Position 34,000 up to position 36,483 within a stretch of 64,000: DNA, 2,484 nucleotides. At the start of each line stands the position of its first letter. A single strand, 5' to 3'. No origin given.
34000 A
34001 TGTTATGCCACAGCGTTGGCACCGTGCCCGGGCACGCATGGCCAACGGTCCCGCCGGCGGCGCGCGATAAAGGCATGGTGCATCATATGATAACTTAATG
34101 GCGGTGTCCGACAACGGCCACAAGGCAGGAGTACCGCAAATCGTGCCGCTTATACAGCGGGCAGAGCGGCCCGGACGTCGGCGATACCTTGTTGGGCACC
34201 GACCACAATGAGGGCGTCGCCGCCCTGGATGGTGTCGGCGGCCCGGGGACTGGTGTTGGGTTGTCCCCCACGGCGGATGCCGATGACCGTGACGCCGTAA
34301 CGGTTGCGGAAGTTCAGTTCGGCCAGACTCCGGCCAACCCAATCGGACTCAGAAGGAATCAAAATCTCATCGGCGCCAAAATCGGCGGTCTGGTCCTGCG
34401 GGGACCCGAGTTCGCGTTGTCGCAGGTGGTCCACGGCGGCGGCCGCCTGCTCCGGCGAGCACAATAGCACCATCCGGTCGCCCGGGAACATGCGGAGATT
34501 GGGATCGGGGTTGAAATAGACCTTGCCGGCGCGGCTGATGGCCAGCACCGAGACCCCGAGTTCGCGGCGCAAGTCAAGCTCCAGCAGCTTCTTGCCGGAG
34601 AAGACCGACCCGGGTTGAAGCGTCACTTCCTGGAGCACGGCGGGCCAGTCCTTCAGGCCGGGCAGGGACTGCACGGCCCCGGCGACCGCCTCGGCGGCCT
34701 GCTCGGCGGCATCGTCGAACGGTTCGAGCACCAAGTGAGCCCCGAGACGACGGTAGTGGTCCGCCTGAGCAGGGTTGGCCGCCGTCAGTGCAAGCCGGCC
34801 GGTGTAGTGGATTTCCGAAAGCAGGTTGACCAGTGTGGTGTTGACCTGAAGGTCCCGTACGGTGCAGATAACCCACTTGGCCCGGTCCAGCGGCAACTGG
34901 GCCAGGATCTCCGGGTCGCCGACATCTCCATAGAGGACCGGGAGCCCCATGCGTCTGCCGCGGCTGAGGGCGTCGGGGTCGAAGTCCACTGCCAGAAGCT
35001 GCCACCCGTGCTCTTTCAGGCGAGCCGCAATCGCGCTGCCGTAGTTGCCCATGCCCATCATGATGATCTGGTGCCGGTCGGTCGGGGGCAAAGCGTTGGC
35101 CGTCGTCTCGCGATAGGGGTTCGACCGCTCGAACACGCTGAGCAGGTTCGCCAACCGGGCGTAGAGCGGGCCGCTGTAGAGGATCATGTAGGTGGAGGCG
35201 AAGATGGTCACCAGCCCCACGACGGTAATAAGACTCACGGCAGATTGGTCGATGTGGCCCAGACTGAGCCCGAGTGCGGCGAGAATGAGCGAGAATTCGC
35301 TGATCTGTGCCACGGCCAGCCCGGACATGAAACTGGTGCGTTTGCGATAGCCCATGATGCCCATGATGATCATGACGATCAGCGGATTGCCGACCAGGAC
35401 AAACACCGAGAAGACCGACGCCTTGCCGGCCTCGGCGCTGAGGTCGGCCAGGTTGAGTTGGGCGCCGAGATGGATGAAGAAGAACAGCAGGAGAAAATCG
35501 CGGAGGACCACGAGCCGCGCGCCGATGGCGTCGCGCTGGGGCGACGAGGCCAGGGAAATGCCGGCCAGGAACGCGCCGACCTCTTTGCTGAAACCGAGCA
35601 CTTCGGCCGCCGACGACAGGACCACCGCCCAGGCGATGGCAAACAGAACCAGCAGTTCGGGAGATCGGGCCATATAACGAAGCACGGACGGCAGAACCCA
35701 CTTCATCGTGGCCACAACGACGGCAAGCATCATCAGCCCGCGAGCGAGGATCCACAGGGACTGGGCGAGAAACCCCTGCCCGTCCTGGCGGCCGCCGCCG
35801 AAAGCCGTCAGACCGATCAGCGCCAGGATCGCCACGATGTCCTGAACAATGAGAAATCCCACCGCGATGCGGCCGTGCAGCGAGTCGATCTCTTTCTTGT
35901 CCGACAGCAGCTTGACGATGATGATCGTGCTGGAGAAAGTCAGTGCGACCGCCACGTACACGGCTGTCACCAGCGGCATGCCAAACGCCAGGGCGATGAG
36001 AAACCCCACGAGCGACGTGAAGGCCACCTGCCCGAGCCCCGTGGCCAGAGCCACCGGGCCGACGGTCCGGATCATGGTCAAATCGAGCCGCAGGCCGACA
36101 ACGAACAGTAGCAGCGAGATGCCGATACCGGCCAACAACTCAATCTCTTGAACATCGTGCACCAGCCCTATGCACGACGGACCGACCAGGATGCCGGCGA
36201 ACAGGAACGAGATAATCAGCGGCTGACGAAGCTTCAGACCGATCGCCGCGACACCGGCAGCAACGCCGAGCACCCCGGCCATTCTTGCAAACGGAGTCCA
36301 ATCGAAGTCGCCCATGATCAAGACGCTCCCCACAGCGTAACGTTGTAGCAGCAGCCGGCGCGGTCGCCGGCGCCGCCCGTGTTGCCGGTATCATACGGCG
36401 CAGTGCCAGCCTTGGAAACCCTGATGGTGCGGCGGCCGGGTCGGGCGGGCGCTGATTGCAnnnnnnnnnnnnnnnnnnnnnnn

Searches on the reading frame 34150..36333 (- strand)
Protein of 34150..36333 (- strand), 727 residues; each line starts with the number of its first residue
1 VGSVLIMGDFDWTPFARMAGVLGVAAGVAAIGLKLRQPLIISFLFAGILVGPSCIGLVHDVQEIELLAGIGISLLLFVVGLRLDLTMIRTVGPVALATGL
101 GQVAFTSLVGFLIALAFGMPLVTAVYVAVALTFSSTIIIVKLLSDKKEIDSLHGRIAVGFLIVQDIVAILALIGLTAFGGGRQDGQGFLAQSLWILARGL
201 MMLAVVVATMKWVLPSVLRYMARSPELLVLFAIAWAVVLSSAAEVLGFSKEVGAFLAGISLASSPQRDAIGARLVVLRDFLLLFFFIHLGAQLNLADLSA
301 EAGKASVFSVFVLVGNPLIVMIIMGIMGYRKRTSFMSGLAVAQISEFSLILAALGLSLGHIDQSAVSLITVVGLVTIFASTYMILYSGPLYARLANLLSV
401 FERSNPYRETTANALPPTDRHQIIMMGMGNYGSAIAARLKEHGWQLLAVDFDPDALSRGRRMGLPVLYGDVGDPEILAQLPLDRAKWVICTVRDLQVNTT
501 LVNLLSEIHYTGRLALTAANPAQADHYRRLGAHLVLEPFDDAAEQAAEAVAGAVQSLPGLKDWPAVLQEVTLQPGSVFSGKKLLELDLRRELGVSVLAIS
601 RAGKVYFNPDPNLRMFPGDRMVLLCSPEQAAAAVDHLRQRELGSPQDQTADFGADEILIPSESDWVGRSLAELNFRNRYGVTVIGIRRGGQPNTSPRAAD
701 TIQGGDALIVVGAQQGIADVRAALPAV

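Call 9: search_protein_families(library=pfam, proteins=[window:34150-36333:-])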
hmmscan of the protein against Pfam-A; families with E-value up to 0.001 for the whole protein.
window:34150-36333:- (727 aa): 3 families
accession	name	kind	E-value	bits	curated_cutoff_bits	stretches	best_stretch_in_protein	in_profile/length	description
PF00999.27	Na_H_Exchanger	-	3e-56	191.3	26.2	1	31-378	10-363/375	Sodium/hydrogen exchanger, transmembrane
PF02080.26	TrkA_C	-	3.6e-34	116.9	27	2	656-723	3-69/71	TrkA-C domain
PF02254.24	TrkA_N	-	4.7e-19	69.2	23.8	1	423-538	1-116/116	TrkA-N domain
